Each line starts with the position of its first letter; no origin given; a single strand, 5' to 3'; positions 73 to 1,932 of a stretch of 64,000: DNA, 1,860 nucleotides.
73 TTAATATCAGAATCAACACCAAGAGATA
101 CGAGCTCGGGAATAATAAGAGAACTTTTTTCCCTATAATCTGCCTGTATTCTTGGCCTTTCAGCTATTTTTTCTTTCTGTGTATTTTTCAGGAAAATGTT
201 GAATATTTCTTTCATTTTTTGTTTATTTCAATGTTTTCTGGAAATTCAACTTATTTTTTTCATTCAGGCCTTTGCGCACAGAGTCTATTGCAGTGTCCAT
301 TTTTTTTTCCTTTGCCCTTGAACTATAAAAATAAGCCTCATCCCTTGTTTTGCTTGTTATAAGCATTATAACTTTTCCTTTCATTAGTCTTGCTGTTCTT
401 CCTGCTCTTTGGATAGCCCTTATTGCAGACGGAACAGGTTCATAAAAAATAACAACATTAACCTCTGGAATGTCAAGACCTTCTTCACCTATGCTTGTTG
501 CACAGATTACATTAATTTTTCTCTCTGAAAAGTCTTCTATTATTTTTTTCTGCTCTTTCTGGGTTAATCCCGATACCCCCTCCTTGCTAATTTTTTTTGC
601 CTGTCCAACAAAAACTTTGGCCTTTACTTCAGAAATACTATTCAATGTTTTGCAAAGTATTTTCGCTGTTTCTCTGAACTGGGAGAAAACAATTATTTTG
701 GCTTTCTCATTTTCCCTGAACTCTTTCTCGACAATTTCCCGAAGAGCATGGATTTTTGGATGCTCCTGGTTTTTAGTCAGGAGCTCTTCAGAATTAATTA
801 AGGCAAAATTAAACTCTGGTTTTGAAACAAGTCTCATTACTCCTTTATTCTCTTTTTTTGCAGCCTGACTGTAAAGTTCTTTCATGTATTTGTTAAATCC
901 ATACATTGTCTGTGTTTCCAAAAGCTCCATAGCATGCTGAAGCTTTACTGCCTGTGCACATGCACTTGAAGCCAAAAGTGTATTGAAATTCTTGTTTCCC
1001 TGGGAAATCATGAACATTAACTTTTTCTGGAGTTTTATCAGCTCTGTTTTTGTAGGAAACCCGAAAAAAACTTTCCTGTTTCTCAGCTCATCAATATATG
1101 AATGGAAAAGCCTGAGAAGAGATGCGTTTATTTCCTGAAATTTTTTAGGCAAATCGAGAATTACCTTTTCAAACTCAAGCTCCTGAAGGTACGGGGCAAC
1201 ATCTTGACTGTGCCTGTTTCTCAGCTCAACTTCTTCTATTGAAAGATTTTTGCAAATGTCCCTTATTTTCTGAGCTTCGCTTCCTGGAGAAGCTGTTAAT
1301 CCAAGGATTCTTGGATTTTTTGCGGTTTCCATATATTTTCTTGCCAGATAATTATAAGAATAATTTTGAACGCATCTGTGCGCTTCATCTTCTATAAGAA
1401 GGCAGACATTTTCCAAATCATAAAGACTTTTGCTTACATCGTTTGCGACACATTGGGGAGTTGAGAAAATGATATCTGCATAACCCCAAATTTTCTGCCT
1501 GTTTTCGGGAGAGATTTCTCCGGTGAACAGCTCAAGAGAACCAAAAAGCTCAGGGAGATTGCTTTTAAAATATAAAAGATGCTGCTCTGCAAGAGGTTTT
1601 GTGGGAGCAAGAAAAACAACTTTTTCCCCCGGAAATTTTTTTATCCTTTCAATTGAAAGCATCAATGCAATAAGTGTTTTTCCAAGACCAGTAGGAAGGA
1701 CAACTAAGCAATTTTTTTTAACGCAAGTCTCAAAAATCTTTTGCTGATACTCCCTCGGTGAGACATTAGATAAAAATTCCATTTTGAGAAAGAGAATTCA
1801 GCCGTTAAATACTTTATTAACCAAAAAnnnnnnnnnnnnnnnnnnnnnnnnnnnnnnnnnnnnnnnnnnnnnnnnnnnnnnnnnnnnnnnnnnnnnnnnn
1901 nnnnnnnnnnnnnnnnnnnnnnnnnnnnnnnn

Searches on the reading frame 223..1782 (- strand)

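Call 44: search_protein_families(library=pfam, proteins=[window:223-1782:-], max_evalue=0.00001)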
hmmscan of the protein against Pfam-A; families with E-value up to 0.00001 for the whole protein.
window:223-1782:- (519 aa): 5 families
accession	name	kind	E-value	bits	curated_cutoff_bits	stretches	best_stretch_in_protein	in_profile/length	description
PF00270.35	DEAD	-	4e-26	92.2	26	1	11-172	2-166/167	DEAD/DEAH box helicase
PF00271.37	Helicase_C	-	1.6e-24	86.7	23.5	1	343-466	2-109/110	Helicase conserved C-terminal domain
PF04851.21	ResIII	-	1.6e-22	80.6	22.5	1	7-166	2-162/164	Type III restriction enzyme, res subunit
PF21210.2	RNA_helicase_helical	-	4.7e-11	43.2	27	1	245-325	26-104/108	Putative ATP-dependent RNA helicase, helical bundle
PF16203.11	ERCC3_RAD25_C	-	1.9e-07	31.1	27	1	394-491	76-170/248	ERCC3/RAD25/XPB C-terminal helicase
